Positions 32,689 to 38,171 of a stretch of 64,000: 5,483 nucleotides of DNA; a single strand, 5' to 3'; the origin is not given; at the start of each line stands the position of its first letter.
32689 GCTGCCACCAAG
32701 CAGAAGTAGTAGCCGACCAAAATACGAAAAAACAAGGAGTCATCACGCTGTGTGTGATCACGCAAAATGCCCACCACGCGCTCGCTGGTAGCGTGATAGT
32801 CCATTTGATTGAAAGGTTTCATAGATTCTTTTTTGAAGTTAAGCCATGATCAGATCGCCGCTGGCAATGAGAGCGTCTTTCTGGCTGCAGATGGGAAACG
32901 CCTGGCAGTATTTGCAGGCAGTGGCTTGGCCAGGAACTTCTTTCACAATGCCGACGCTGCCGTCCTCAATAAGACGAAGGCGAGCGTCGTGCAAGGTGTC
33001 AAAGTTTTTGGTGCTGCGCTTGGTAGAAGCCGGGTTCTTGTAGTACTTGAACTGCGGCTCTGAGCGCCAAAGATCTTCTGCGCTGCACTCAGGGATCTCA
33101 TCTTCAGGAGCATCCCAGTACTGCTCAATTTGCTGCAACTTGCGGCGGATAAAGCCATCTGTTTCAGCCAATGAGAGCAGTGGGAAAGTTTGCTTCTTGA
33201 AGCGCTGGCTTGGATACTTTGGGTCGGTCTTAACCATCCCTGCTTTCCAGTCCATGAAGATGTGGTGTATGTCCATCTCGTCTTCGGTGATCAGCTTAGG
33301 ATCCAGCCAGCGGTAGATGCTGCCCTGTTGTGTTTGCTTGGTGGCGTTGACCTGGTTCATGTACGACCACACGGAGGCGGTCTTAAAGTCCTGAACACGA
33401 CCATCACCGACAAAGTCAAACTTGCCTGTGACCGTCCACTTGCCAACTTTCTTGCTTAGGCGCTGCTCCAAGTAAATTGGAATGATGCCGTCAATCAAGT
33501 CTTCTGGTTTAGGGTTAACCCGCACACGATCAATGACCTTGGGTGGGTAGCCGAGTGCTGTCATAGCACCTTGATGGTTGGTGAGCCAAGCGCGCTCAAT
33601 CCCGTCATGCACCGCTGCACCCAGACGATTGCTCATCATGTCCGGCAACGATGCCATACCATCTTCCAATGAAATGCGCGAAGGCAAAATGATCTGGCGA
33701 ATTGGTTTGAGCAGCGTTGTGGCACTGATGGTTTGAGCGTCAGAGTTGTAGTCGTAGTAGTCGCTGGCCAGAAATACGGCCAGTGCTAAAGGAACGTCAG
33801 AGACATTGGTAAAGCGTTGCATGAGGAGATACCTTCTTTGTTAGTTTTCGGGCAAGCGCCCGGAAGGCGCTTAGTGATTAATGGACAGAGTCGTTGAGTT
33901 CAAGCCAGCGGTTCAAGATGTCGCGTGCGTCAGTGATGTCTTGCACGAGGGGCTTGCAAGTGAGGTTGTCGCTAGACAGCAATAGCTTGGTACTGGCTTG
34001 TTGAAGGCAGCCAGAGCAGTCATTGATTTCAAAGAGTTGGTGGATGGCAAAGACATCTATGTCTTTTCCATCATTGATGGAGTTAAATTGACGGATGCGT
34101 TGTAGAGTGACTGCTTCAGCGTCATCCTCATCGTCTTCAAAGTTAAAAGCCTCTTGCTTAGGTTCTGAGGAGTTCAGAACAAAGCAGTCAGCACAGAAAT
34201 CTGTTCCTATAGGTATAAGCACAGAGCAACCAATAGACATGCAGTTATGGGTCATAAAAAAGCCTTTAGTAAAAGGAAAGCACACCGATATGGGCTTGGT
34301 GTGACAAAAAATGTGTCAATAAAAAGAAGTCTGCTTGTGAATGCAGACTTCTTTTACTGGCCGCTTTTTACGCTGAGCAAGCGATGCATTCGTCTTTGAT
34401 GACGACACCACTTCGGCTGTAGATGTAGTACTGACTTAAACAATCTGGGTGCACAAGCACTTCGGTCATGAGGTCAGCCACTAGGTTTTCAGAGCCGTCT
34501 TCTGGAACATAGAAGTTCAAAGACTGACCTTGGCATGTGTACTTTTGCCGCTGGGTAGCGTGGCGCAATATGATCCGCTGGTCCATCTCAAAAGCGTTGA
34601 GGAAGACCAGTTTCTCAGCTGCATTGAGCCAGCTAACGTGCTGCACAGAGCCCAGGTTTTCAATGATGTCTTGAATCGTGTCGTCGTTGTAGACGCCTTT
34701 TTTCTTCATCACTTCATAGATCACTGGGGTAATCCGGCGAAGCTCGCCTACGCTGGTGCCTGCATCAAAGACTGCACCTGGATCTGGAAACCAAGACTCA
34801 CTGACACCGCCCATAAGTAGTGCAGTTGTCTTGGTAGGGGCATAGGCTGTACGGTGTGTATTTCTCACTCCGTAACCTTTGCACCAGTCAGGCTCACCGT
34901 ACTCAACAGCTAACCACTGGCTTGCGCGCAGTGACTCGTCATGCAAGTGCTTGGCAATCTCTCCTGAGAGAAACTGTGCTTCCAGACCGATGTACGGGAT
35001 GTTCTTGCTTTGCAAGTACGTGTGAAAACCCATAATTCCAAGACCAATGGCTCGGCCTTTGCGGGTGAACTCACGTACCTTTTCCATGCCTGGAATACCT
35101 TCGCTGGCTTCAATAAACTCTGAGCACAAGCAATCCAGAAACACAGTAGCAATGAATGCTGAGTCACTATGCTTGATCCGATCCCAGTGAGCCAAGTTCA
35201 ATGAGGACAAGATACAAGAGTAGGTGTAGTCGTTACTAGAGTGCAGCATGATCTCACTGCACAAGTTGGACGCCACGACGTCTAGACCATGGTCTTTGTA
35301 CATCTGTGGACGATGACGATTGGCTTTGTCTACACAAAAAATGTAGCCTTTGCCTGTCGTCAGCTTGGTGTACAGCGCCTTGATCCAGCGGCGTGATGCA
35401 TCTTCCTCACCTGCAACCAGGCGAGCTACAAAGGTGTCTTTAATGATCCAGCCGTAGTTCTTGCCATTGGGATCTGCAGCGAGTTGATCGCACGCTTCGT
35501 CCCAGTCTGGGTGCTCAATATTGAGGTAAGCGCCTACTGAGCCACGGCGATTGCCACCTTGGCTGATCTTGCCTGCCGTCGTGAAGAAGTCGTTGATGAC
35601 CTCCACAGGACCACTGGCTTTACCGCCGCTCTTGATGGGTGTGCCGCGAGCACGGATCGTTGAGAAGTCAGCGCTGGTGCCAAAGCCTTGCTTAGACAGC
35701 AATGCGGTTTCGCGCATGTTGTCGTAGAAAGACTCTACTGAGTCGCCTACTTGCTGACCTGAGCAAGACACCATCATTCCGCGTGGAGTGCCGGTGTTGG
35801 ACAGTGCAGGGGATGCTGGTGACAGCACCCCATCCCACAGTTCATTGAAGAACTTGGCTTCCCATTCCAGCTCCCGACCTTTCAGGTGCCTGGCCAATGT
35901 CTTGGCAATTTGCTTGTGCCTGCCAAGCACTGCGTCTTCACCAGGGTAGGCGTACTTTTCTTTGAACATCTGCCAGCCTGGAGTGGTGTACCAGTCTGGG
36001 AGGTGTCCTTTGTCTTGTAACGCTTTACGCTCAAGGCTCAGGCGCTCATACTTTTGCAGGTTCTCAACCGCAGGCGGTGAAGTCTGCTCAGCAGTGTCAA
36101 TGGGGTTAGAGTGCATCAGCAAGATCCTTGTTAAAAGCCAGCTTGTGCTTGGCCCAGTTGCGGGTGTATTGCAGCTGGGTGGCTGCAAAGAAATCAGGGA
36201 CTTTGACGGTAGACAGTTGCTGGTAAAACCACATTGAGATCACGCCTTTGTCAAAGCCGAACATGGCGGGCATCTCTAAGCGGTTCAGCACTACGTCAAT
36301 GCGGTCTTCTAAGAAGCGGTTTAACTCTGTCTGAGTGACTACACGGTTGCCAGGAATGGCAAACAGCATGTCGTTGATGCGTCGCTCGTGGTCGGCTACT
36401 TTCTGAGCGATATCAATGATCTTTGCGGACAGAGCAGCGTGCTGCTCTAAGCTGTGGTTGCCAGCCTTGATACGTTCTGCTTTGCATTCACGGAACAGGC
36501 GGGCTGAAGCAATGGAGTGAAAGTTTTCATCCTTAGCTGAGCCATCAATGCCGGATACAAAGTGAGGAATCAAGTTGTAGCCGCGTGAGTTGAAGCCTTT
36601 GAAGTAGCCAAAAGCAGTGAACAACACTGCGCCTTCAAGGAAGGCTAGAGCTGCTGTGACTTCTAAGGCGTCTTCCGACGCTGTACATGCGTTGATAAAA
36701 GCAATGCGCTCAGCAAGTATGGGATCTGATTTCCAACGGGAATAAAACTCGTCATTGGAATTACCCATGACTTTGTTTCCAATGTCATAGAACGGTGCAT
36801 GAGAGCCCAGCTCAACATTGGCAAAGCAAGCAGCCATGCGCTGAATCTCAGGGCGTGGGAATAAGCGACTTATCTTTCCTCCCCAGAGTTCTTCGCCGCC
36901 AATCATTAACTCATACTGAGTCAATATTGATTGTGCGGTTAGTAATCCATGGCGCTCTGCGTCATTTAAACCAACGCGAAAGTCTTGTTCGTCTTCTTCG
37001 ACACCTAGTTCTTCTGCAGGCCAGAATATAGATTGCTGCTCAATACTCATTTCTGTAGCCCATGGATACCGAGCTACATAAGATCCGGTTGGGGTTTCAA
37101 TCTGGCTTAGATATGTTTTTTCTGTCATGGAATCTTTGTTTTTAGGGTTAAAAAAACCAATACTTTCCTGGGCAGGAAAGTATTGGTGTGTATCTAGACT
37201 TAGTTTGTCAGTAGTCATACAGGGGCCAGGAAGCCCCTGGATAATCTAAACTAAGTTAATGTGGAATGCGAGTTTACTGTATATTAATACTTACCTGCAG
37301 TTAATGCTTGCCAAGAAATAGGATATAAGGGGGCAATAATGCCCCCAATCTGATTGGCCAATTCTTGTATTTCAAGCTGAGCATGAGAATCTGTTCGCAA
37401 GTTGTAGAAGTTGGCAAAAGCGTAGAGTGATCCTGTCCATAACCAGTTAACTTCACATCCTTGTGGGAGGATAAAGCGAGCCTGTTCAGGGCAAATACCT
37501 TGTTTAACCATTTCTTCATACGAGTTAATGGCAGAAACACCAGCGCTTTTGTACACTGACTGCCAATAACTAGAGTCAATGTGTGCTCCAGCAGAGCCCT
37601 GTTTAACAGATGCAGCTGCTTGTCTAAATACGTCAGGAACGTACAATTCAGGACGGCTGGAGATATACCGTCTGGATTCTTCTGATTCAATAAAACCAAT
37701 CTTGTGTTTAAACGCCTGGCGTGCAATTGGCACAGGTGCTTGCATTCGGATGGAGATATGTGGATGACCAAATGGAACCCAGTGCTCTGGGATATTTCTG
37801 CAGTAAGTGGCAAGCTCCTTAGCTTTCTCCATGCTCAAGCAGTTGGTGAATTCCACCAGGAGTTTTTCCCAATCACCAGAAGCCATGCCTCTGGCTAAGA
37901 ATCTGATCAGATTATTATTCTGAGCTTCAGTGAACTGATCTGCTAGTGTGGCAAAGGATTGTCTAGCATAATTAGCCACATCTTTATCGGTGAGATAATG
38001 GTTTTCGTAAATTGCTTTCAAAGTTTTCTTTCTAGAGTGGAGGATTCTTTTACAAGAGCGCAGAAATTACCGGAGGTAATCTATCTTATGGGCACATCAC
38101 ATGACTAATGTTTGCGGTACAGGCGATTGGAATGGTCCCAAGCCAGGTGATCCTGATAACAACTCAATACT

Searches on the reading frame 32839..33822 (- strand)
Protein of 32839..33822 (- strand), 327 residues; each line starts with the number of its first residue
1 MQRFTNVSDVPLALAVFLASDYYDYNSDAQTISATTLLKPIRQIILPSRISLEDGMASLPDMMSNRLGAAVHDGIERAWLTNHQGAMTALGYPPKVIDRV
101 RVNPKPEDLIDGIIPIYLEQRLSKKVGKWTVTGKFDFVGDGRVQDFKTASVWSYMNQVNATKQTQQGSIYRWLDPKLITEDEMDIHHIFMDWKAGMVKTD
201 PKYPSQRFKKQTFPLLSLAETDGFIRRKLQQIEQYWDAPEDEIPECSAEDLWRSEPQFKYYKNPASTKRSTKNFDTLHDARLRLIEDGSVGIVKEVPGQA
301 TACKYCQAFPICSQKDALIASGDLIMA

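Call 65: search_protein_families(library=phrogs, proteins=[window:32839-33822:-], max_evalue=0.0001)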
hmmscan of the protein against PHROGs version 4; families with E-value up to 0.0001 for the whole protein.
window:32839-33822:- (327 aa): 1 family
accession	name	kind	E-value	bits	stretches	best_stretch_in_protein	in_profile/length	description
phrog_2139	-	DNA, RNA and nucleotide metabolism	1.1e-130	436.6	1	1-325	1-329/330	exonuclease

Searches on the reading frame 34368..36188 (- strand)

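Call 65: search_protein_families(library=phrogs, proteins=[window:34368-36188:-], max_evalue=0.0001)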
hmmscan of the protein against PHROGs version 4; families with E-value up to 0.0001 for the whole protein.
window:34368-36188:- (606 aa): 10 families
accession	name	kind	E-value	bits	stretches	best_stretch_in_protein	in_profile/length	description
phrog_30939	-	DNA, RNA and nucleotide metabolism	5.9e-138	462.3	1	50-604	397-976/977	ribonucleotide reductase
phrog_84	-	DNA, RNA and nucleotide metabolism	4.5e-132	443.1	1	67-605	198-795/975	ribonucleoside-diphosphate reductase large subunit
phrog_12229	-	DNA, RNA and nucleotide metabolism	2.8e-45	155.8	2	63-212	3-149/577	ribonucleotide reductase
phrog_3844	-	moron, auxiliary metabolic gene and host takeover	5.8e-41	141.9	2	274-436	101-269/451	NrdA-like aerobic NDP reductase large subunit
phrog_3987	-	DNA, RNA and nucleotide metabolism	2.9e-26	93.1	1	67-228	141-309/467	ribonucleotide reductase large subunit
phrog_29665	-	unknown function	2e-25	90.5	1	314-451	1-150/150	-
phrog_33412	-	unknown function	7.7e-13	49.4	1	485-561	16-92/140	-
phrog_367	-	DNA, RNA and nucleotide metabolism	1.3e-11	44.5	1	298-474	376-539/701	ribonucleotide reductase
phrog_6132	-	DNA, RNA and nucleotide metabolism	6.5e-11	43.1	1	78-189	151-265/530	ribonucleotide reductase large subunit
phrog_22953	-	DNA, RNA and nucleotide metabolism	4e-06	27.9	0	270-310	164-201/201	ribonucleotide reductase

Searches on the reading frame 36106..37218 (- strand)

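Call 65: search_protein_families(library=phrogs, proteins=[window:36106-37218:-], max_evalue=0.0001)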
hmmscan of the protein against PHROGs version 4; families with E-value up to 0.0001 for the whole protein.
window:36106-37218:- (370 aa): 2 families
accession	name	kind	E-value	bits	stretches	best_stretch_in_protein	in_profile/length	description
phrog_30939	-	DNA, RNA and nucleotide metabolism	2.2e-62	212.2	1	31-356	1-324/977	ribonucleotide reductase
phrog_86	-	DNA, RNA and nucleotide metabolism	3e-60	205.4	1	15-358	39-391/504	ribonucleoside diphosphate reductase small subunit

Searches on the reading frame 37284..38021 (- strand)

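Call 65: search_protein_families(library=phrogs, proteins=[window:37284-38021:-], max_evalue=0.0001)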
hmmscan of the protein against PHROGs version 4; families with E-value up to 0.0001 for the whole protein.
window:37284-38021:- (245 aa): 4 families
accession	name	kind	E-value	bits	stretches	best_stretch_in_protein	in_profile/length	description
phrog_85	-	DNA, RNA and nucleotide metabolism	1.4e-47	163.7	1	12-240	388-583/866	thymidylate synthase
phrog_10644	-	DNA, RNA and nucleotide metabolism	3.9e-20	73.6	1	98-239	10-153/160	thymidylate synthase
phrog_28804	-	DNA, RNA and nucleotide metabolism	1.8e-19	70.9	1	164-241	10-86/91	thymidylate synthase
phrog_26005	-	unknown function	4.7e-07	30.5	1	2-45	11-54/310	-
